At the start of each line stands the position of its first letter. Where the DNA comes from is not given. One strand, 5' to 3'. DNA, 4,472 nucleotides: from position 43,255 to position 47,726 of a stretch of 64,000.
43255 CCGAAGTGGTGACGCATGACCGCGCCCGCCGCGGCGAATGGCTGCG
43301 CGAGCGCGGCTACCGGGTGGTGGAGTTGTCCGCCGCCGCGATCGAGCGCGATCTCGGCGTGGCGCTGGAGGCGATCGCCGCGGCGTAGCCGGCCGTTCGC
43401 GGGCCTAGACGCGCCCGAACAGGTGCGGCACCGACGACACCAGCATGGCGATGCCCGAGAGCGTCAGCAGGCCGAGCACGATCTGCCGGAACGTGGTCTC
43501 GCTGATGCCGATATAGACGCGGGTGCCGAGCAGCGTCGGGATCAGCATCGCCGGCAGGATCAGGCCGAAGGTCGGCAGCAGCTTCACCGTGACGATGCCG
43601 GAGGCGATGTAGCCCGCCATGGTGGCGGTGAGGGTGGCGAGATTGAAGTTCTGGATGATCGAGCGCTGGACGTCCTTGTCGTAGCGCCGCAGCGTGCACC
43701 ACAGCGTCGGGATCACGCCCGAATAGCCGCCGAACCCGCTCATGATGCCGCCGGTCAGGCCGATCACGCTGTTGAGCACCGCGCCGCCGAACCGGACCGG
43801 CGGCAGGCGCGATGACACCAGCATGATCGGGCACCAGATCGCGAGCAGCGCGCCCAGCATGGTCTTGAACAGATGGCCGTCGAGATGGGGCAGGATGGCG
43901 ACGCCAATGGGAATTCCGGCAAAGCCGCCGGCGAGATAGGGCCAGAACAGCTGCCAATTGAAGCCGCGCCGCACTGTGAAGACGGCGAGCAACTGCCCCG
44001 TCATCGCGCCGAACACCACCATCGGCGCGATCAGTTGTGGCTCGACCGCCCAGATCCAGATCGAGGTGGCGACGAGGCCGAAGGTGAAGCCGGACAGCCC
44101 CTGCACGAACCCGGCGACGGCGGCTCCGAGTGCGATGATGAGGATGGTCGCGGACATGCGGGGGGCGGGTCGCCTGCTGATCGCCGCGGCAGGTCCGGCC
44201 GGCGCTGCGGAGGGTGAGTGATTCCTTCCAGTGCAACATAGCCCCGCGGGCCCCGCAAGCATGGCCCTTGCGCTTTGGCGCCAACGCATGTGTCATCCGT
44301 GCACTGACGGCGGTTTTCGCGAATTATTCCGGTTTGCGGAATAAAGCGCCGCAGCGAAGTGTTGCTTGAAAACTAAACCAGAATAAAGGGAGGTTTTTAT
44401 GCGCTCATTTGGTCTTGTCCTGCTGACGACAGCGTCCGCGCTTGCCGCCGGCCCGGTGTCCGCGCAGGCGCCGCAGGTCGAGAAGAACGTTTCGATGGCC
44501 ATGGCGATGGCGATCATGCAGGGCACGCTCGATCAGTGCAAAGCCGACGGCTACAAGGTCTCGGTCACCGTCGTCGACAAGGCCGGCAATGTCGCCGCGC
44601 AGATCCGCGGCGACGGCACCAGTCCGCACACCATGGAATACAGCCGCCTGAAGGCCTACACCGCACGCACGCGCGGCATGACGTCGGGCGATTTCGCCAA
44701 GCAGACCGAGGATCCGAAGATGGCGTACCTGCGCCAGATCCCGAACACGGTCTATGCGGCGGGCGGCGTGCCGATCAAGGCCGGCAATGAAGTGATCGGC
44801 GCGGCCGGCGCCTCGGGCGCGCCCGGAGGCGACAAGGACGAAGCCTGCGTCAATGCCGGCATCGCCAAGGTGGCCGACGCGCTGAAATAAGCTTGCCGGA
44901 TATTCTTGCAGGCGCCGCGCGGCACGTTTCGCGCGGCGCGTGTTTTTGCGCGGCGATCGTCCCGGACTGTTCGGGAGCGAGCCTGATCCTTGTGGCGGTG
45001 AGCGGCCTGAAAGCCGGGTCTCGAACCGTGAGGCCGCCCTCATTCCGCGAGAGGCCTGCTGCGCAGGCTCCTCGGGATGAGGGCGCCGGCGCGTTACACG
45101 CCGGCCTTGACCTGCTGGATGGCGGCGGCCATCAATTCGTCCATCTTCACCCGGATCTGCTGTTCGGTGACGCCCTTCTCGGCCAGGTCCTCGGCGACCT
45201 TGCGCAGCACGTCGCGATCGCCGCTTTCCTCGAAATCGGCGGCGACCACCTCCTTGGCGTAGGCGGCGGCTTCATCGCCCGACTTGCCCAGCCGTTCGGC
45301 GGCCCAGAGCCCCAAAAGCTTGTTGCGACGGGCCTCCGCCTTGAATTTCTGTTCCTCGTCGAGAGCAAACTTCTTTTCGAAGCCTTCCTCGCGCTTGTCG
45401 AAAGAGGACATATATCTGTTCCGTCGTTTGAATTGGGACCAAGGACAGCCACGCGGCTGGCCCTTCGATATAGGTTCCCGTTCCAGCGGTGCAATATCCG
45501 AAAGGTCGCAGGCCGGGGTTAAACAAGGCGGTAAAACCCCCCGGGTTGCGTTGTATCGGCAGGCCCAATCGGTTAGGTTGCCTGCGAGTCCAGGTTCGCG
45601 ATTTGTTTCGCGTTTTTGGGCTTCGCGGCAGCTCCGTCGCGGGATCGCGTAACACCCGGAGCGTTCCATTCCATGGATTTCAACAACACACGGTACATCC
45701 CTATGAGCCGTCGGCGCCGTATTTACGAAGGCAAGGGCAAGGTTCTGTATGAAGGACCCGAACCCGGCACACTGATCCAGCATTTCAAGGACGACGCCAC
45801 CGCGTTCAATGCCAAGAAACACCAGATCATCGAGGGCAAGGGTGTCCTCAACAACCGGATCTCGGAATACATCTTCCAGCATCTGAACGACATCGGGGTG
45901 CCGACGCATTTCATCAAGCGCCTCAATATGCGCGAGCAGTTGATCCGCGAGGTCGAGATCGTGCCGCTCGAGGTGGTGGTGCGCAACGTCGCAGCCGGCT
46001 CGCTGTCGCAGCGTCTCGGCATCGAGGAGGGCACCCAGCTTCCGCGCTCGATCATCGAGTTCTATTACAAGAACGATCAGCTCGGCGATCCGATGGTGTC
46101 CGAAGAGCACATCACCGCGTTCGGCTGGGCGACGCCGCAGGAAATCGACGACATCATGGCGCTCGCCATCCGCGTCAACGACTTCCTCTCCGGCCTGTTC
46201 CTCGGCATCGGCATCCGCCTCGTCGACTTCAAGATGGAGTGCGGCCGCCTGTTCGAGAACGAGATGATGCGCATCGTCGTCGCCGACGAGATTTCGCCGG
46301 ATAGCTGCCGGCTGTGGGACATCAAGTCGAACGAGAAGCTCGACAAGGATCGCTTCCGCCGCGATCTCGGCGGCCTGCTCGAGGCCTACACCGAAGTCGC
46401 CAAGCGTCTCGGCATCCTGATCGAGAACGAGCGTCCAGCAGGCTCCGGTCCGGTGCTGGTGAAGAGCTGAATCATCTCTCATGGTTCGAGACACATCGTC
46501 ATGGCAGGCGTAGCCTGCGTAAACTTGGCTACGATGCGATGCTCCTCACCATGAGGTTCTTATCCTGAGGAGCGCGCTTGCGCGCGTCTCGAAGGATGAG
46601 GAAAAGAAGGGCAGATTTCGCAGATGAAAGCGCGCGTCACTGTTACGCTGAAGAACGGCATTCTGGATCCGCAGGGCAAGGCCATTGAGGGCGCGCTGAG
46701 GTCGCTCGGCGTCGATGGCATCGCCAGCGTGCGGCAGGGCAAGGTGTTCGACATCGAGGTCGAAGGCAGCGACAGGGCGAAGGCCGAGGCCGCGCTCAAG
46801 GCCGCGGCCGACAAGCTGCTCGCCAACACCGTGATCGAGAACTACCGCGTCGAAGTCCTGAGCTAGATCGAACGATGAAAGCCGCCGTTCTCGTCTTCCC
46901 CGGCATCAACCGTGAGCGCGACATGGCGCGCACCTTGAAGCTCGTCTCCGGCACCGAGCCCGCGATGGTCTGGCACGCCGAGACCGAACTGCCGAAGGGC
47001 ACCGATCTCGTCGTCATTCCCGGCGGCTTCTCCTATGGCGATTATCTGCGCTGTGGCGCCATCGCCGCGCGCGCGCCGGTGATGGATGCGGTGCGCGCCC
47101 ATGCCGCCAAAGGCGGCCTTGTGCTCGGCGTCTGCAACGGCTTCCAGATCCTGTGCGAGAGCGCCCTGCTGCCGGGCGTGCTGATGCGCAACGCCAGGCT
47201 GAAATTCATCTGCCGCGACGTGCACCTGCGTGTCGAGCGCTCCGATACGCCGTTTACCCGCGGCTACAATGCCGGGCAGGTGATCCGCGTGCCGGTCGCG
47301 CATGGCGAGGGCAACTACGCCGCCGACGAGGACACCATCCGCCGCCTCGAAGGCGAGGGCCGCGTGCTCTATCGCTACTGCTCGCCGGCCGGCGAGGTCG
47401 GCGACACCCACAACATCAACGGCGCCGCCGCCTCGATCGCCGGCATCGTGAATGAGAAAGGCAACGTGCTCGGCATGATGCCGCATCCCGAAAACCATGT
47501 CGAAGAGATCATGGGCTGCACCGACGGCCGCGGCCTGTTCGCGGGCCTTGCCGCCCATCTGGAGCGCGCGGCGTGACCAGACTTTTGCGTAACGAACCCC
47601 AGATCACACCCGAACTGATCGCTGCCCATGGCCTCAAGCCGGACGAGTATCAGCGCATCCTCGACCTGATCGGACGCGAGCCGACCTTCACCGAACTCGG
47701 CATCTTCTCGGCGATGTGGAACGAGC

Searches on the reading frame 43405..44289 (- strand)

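Call 10: search_protein_families(library=pfam, proteins=[window:43405-44289:-])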
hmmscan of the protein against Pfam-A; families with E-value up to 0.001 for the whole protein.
window:43405-44289:- (294 aa): 1 family
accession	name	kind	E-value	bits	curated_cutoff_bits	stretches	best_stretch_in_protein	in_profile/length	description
PF01925.25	TauE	-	4.9e-30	105.4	32.6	1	53-282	2-237/237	Sulfite exporter TauE/SafE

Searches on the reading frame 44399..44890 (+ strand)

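Call 69: search_protein_families(library=pfam, proteins=[window:44399-44890:+], max_evalue=0.0001)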
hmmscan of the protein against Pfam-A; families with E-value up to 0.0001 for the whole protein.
window:44399-44890:+ (163 aa): 1 family
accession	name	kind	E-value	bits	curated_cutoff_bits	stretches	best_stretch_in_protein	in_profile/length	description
PF03928.20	HbpS-like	-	3.1e-28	98.8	25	1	33-156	3-128/128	Haem degrading protein HbpS-like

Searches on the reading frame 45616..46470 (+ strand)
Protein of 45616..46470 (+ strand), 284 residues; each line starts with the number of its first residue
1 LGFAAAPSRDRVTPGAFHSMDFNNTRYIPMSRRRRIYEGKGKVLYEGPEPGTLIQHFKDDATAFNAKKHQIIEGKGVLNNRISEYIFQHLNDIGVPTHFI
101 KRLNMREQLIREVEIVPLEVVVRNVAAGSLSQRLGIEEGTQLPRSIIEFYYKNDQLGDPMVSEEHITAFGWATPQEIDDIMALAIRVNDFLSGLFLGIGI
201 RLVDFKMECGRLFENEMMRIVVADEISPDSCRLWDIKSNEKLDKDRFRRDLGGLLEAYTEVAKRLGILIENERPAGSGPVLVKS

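Call 35: search_protein_families(library=pfam, proteins=[window:45616-46470:+], max_evalue=0.00001)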
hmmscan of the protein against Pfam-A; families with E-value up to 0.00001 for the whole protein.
window:45616-46470:+ (284 aa): 1 family
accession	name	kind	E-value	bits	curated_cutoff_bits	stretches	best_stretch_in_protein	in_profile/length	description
PF01259.24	SAICAR_synt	-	1.2e-81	274.3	20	1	36-264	2-232/233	SAICAR synthetase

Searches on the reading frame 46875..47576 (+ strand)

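Call 35: search_protein_families(library=pfam, proteins=[window:46875-47576:+], max_evalue=0.00001)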
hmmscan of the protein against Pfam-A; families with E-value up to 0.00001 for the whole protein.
window:46875-47576:+ (233 aa): 3 families
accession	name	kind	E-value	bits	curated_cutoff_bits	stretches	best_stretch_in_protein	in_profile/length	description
PF13507.12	GATase_5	-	1.7e-39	136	27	1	2-212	3-233/260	CobB/CobQ-like glutamine amidotransferase domain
PF07685.20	GATase_3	-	1.6e-08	34.9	27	1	30-96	28-91/196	CobB/CobQ-like glutamine amidotransferase domain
PF01965.30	DJ-1_PfpI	-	7.3e-06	26.3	26.6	0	43-101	62-115/165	DJ-1/PfpI family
